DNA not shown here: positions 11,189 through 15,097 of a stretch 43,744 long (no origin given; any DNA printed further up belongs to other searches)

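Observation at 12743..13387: Apparently intact histidine-phosphatase (PGAM/SixA-type) domain inserted inside the catalytic core of isoleucyl-tRNA synthetase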

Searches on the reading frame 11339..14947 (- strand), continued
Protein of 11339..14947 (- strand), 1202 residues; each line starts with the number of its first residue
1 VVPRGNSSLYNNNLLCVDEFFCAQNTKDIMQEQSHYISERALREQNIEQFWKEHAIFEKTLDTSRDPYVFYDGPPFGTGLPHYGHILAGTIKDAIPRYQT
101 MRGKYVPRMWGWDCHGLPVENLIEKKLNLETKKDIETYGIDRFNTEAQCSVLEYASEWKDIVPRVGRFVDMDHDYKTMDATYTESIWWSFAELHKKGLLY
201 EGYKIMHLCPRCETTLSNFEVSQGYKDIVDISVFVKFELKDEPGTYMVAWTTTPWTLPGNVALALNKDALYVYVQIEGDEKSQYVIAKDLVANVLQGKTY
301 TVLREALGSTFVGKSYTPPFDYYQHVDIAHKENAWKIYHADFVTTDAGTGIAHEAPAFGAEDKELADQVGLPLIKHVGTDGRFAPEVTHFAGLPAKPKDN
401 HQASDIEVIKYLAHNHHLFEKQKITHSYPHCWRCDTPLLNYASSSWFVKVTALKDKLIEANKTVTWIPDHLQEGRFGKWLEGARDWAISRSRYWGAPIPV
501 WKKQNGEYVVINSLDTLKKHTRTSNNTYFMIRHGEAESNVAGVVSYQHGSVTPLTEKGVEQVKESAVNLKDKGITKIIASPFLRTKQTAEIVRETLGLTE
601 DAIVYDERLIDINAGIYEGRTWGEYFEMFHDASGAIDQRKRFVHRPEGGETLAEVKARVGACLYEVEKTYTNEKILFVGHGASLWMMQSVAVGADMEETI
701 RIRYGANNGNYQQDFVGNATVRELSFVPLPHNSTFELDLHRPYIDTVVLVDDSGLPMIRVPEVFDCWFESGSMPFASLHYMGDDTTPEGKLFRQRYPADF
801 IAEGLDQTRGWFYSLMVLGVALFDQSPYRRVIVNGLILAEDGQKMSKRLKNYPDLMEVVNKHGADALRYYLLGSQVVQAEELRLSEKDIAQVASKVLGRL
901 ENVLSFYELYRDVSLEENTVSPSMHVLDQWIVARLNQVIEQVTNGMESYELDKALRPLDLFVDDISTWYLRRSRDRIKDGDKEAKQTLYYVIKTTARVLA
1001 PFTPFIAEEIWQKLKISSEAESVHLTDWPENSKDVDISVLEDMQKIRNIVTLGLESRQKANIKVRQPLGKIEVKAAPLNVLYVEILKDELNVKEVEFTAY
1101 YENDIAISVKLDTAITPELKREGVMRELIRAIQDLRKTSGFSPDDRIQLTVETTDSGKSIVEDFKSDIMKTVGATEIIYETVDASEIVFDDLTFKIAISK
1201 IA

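Call 20: search_solved_structures(query=window:11342-14860:-, max_evalue=1e-50, show_alignments=2)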
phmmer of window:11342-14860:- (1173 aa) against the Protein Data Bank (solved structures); distinct sequences matched with E-value up to 1e-50: 16.
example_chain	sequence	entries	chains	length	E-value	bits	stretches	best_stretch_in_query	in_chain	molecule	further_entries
8c8u_A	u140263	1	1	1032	9.1e-215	719.2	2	13-492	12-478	Isoleucine--tRNA ligase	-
8c8v_A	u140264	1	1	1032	9.5e-215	719.1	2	13-492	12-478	Isoleucine--tRNA ligase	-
8c9d_A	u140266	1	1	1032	3.2e-213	714.1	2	13-492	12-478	Isoleucine--tRNA ligase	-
8c8w_A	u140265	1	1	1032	1.9e-212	711.5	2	13-492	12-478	Isoleucine--tRNA ligase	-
8wnd_A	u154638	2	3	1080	1.9e-201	675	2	14-495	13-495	isoleucine--tRNA ligase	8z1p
1ile_A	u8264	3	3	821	4.5e-200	670.5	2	15-490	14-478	ISOLEUCYL-TRNA SYNTHETASE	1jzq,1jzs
9w01_B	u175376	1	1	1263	9e-200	669.5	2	14-485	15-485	Isoleucine--tRNA ligase, cytoplasmic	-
9wqs_A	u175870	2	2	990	1.2e-197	662.5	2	14-496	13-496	Isoleucine--tRNA ligase, cytoplasmic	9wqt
7d5c_A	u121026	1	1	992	1.2e-197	662.4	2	14-496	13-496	Isoleucine--tRNA ligase, cytoplasmic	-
6ldk_A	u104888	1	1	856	1.5e-196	658.9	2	14-490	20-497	Isoleucine--tRNA ligase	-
1ffy_A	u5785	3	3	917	4.7e-89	302.9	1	14-482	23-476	ISOLEUCYL-TRNA SYNTHETASE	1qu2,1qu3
8c9e_A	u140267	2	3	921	6.3e-89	302.4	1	14-483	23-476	Isoleucine--tRNA ligase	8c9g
8c9f_A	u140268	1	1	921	1.9e-86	294.2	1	14-483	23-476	Isoleucine--tRNA ligase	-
8wnf_A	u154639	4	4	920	1.4e-75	258.2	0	19-472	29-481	Isoleucine--tRNA ligase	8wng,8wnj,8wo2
8wni_A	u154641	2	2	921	1.4e-75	258.2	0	19-472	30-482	Isoleucine--tRNA ligase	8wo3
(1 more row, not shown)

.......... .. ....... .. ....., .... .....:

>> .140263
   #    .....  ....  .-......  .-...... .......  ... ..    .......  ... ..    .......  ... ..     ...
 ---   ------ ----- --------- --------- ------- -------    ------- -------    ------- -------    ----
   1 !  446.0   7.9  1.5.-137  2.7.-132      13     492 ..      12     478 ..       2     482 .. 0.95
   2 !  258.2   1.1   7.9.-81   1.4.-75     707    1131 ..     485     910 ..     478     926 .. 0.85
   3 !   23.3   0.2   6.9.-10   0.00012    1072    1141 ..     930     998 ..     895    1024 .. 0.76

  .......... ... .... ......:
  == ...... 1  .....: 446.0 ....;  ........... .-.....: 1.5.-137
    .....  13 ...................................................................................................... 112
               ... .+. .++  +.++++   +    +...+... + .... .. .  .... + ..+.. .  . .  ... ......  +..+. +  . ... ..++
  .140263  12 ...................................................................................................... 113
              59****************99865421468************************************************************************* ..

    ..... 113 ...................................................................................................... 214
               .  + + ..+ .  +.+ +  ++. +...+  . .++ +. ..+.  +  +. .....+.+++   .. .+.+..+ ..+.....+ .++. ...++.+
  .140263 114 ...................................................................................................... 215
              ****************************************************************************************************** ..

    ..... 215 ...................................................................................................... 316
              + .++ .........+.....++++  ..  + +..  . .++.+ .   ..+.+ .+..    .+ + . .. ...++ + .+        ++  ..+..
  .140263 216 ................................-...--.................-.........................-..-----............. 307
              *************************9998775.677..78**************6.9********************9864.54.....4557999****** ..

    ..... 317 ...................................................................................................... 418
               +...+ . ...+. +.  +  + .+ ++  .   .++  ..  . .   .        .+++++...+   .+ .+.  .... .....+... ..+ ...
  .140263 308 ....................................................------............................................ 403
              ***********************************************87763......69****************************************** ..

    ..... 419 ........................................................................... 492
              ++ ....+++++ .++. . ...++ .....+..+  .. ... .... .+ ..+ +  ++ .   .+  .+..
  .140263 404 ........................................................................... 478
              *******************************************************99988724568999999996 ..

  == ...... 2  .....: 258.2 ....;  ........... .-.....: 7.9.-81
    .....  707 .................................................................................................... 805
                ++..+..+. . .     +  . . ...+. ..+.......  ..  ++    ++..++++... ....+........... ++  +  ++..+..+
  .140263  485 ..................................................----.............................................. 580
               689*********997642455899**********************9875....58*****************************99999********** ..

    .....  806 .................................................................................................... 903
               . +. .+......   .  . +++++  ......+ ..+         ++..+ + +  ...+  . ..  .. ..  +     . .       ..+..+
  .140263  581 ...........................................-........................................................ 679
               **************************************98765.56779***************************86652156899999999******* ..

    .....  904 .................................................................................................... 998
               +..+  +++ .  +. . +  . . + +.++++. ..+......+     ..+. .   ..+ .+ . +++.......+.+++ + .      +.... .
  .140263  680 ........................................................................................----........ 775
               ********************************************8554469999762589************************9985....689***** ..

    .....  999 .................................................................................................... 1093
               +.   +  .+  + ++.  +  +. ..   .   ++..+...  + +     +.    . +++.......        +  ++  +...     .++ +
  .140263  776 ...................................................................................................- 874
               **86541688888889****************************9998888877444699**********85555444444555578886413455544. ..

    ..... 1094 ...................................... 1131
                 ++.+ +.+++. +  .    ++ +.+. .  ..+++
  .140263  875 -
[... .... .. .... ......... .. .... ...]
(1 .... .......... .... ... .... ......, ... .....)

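Call 25: search_protein_families(library=pfam, proteins=[P0071, P0027, P0062, P0002], max_evalue=0.001)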
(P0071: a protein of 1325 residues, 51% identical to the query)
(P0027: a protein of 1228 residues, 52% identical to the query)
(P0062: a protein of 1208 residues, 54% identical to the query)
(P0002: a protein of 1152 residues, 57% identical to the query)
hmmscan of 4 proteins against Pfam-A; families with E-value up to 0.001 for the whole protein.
P0071 (1325 aa): 8 families
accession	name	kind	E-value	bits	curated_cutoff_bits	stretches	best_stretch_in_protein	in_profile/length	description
PF00133.28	tRNA-synt_1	-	2.4e-131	438.8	22.7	2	24-663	2-273/414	tRNA synthetases class I (I, L, M and V)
PF08264.19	Anticodon_1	-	2.9e-32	112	25.1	1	1050-1193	1-144/148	Anticodon-binding domain of tRNA ligase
PF00300.27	His_Phos_1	-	3.3e-32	112.2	21.7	1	664-827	2-164/194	Histidine phosphatase superfamily (branch 1)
PF19302.4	DUF5915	-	1.9e-17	63.9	27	1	1232-1323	102-193/195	Domain of unknown function (DUF5915)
PF09334.17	tRNA-synt_1g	-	4.9e-15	55.6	20.1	2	54-116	8-69/391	tRNA synthetases class I (M)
PF13302.13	Acetyltransf_3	-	1.9e-14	55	25.4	1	285-415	1-137/138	Acetyltransferase (GNAT) domain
PF00583.31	Acetyltransf_1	-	1.1e-08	35.8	20.7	1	322-414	23-115/116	Acetyltransferase (GNAT) family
PF01406.26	tRNA-synt_1e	-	9.3e-07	28.9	27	1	941-1014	229-299/301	tRNA synthetases class I (C) catalytic domain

P0027 (1228 aa): 7 families
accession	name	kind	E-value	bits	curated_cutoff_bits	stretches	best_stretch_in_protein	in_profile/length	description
PF00133.28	tRNA-synt_1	-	5.7e-133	444.1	22.7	2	53-546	1-273/414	tRNA synthetases class I (I, L, M and V)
PF00300.27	His_Phos_1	-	3.8e-33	115.2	21.7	1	547-706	2-161/194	Histidine phosphatase superfamily (branch 1)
PF08264.19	Anticodon_1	-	3.8e-30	105.2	25.1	1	946-1100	1-144/148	Anticodon-binding domain of tRNA ligase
PF19302.4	DUF5915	-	4.5e-18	65.9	27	1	1100-1224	65-189/195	Domain of unknown function (DUF5915)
PF09334.17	tRNA-synt_1g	-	7.4e-18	64.9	20.1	2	83-229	8-135/391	tRNA synthetases class I (M)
PF13603.12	tRNA-synt_1_2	-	7.6e-05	22.7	25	1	340-414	96-174/185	Leucyl-tRNA synthetase, editing domain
PF01406.26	tRNA-synt_1e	-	0.00014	21.8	27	1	827-897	231-298/301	tRNA synthetases class I (C) catalytic domain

P0062 (1208 aa): 6 families
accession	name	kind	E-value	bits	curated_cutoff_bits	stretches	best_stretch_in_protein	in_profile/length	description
PF00133.28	tRNA-synt_1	-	8.8e-136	453.4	22.7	2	37-532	1-271/414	tRNA synthetases class I (I, L, M and V)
PF08264.19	Anticodon_1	-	3.1e-31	108.7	25.1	1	922-1080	1-145/148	Anticodon-binding domain of tRNA ligase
PF00300.27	His_Phos_1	-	1.1e-26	94.1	21.7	1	537-700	3-162/194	Histidine phosphatase superfamily (branch 1)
PF19302.4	DUF5915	-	5.6e-17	62.4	27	1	1116-1208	102-194/195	Domain of unknown function (DUF5915)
PF09334.17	tRNA-synt_1g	-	2.9e-16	59.7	20.1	1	68-214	8-135/391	tRNA synthetases class I (M)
PF01406.26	tRNA-synt_1e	-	1e-05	25.5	27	1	809-885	224-297/301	tRNA synthetases class I (C) catalytic domain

P0002 (1152 aa): 6 families
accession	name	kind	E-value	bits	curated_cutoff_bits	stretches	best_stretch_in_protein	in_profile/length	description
PF00133.28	tRNA-synt_1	-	3.8e-140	467.8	22.7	2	17-495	2-269/414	tRNA synthetases class I (I, L, M and V)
PF08264.19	Anticodon_1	-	1.8e-32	112.7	25.1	1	884-1025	1-145/148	Anticodon-binding domain of tRNA ligase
PF00300.27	His_Phos_1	-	3.9e-29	102.1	21.7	1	501-664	2-165/194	Histidine phosphatase superfamily (branch 1)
PF19302.4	DUF5915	-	7.2e-19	68.5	27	1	1061-1151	102-193/195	Domain of unknown function (DUF5915)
PF09334.17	tRNA-synt_1g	-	2.6e-17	63.1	20.1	2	47-191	8-133/391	tRNA synthetases class I (M)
PF01406.26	tRNA-synt_1e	-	4.3e-05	23.5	27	1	777-847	230-297/301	tRNA synthetases class I (C) catalytic domain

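Call 44: predict_structure(alignment_id=A1)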
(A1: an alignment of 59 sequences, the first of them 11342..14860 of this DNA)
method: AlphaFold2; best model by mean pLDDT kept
length: 1173 residues; sequences in the alignment: 59
mean_pLDDT: 90.1   pTM: 0.83
mean pLDDT of the five models: 90.1, 89.0, 88.0, 87.7, 85.4
residues with pLDDT >= 90: 771; 70-90: 352; 50-70: 35; < 50: 15
segments of 3 or more residues with pLDDT < 50: 1-4, 812-822
pLDDT, mean of each block of 10 residues (from residue 1): 66 96 94 84 75 88 96 92 79 83 85 87 84 92 89 96 97 89 80 84 96 95 95 97 94 94 91 96 96 91 95 91 94 92 93 93 92 94 96 92 87 92 97 97 94 92 88 92 94 88 94 84 90 94 95 95 96 95 92 89 77 91 95 94 95 94 92 77 79 92 92 91 92 90 94 94 94 91 95 97 88 45 75 96 94 89 95 94 87 89 95 96 96 94 89 93 97 98 94 95 79 90 91 89 87 88 88 67 88 88 86 82 90 89 88 88 89 78
secondary structure, 60 per line:
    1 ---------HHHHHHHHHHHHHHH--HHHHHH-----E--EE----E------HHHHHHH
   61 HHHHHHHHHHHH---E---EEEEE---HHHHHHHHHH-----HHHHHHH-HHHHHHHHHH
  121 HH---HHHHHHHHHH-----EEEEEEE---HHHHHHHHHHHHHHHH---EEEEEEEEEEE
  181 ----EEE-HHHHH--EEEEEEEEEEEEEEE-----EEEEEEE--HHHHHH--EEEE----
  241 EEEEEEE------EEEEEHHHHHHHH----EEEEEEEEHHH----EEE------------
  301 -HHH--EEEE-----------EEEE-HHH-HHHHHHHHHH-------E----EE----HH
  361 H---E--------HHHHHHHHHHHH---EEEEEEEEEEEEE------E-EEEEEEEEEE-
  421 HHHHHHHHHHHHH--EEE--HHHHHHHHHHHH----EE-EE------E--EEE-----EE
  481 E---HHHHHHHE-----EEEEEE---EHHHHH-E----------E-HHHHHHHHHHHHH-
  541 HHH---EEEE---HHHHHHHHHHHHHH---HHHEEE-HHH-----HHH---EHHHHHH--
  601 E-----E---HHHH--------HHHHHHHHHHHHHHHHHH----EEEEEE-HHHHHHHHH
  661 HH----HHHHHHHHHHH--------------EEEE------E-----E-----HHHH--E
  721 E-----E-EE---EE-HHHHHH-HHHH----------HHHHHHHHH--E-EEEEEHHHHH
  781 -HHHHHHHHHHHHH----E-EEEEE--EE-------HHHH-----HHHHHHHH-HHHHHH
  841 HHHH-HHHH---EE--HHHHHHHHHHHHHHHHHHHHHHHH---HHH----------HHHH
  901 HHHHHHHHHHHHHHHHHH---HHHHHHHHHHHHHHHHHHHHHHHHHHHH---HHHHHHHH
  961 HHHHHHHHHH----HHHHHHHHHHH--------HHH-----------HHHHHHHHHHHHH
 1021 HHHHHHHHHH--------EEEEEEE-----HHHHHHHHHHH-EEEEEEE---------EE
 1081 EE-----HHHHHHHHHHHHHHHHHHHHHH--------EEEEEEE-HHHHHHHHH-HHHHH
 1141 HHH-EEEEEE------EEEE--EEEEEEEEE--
elements in order (helices of 4 or more, strands of 3 or more residues): H10-24 H27-32 H54-72 E80-84 H88-97 H103-109 H111-122 H126-135 E141-147 H151-166 E170-180 E185-187 H189-193 E196-210 E216-222 H225-230 E233-236 E241-247 E254-258 H259-266 E271-278 E286-288 E307-310 E322-325 H331-340 H374-385 E389-401 E410-419 H421-433 E436-438 H441-452 E471-473 E479-481 H485-491 E498-503 H508-512 H527-539 E547-550 H554-567 E574-576 H593-598 H611-614 H623-640 E645-650 H652-662 H667-677 E692-695 H714-717 H737-742 H744-747 H758-766 E771-775 H776-780 H782-794 E801-805 H817-820 H826-833 H835-844 H846-849 H857-880 H897-918 H922-949 H953-970 H975-985 H1008-1030 E1039-1045 H1051-1061 E1063-1069 E1079-1082 H1088-1109 E1118-1124 H1126-1134 H1136-1143 E1145-1150 E1157-1160 E1163-1171
